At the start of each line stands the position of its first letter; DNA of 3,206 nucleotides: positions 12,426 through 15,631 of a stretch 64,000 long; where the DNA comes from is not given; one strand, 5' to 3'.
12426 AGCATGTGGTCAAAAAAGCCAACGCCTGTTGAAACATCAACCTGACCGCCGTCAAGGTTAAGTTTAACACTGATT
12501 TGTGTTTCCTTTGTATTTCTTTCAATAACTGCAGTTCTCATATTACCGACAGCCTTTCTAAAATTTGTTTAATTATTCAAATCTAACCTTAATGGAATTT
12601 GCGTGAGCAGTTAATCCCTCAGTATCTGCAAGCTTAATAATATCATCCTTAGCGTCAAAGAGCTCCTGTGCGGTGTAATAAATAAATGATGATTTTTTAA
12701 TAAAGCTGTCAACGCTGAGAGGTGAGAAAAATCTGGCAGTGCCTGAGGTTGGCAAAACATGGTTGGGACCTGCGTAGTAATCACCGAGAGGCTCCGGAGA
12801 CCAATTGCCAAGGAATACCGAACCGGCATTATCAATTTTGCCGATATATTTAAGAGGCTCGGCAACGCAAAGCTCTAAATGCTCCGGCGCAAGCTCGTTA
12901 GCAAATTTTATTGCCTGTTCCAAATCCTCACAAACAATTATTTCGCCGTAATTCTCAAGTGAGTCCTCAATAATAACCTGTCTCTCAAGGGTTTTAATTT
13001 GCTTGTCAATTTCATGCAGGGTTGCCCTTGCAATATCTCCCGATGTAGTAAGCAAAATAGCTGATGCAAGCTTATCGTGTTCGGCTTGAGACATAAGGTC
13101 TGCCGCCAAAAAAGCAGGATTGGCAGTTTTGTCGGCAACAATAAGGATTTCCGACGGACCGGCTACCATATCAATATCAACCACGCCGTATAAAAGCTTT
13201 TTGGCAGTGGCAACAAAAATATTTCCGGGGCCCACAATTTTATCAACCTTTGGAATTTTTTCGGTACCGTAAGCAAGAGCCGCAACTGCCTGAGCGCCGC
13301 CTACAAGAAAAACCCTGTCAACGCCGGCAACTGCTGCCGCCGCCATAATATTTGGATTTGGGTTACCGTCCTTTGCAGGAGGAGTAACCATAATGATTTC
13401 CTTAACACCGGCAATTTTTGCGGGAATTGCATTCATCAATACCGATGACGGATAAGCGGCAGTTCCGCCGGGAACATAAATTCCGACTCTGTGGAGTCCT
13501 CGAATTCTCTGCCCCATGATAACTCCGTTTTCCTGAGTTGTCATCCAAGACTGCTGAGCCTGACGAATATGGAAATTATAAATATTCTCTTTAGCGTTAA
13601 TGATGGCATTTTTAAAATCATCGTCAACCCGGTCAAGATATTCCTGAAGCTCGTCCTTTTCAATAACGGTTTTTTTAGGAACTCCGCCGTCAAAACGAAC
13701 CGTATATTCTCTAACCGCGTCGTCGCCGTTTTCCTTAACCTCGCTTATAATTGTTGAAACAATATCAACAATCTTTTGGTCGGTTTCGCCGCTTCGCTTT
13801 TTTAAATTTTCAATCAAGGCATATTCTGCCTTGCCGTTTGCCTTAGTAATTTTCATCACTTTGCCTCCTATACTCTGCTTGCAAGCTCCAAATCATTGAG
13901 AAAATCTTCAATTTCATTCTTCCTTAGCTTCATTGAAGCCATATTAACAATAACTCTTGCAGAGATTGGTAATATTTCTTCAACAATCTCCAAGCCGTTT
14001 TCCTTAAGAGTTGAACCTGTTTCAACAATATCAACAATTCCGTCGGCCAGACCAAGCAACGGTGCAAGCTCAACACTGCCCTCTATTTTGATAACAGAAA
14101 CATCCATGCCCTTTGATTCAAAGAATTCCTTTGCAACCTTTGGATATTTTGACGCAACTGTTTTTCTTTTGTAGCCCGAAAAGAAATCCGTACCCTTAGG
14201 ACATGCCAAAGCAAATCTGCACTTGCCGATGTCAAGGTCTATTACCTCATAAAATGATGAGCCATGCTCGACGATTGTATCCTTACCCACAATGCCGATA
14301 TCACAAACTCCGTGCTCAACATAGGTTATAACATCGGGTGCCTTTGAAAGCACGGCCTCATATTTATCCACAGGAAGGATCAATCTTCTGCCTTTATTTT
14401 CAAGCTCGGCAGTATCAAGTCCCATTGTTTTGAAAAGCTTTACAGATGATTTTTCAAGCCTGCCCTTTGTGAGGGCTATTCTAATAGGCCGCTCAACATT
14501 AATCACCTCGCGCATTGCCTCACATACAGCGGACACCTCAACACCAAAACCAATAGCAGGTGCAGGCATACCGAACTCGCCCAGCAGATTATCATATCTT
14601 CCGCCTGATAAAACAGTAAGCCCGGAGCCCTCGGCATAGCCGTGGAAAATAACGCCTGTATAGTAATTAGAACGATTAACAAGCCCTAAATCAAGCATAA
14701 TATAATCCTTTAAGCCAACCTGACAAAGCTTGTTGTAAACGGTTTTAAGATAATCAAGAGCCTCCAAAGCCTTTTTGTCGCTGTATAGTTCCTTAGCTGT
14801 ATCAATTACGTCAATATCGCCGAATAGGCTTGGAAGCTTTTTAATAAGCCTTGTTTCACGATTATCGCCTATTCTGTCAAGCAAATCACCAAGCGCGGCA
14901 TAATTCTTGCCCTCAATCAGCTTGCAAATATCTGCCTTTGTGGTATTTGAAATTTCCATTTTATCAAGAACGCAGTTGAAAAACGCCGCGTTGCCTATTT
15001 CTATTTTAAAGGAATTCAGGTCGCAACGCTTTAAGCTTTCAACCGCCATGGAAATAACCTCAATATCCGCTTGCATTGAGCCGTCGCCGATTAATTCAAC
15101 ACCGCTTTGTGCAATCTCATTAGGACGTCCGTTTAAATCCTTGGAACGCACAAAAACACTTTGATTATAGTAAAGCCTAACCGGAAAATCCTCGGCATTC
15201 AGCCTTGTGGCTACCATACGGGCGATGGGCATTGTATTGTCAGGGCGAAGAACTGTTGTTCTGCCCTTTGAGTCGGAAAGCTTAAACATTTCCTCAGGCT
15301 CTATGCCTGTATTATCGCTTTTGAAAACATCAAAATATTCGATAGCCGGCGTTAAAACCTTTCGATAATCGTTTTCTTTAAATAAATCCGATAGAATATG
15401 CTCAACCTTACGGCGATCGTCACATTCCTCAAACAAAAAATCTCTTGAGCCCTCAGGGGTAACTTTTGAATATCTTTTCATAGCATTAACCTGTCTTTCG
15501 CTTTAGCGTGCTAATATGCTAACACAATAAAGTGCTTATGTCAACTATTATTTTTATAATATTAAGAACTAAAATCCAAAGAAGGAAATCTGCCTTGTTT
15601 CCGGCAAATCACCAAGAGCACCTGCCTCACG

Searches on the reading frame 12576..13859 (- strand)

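Call 43: search_protein_families(library=pfam, max_evalue=0.00001, proteins=[window:12576-13859:-])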
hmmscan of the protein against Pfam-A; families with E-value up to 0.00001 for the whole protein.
seq(428 aa): 1 family
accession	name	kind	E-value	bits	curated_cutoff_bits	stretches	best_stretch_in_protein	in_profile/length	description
PF00815.25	Histidinol_dh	-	2.9e-178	593.5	27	1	21-427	2-411/411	Histidinol dehydrogenase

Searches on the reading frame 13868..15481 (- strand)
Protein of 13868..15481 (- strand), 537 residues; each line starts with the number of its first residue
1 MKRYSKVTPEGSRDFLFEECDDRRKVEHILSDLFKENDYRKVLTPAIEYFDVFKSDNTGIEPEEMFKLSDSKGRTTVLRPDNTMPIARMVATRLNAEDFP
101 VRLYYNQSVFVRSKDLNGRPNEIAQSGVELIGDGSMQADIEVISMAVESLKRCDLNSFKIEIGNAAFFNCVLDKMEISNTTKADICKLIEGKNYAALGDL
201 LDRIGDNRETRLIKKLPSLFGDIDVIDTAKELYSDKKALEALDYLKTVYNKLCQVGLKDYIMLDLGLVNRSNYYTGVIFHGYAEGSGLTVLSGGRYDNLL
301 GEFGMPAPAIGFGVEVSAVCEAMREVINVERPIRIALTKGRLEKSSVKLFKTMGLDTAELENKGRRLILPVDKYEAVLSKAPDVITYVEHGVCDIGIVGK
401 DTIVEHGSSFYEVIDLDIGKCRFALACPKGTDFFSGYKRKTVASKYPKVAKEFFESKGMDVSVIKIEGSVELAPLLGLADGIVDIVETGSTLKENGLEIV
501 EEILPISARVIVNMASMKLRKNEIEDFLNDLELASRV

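Call 17: search_protein_families(library=pfam, proteins=[window:13868-15481:-], max_evalue=0.001)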
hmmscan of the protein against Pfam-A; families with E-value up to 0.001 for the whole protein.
window:13868-15481:- (537 aa): 3 families
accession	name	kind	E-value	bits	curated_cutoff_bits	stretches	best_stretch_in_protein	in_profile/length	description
PF13393.11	tRNA-synt_His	-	1.5e-72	244.9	25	1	11-319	1-308/308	Histidyl-tRNA synthetase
PF01634.23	HisG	-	1.9e-54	184.3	25.5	1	380-532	1-157/158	ATP phosphoribosyltransferase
PF00587.30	tRNA-synt_2b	-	9.6e-05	22.9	29.3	1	66-165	1-106/179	tRNA synthetase class II core domain (G, H, P, S and T)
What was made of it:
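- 13868..15481 (-): hisZ-hisG fusion gene, immediately downstream. Call 17.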
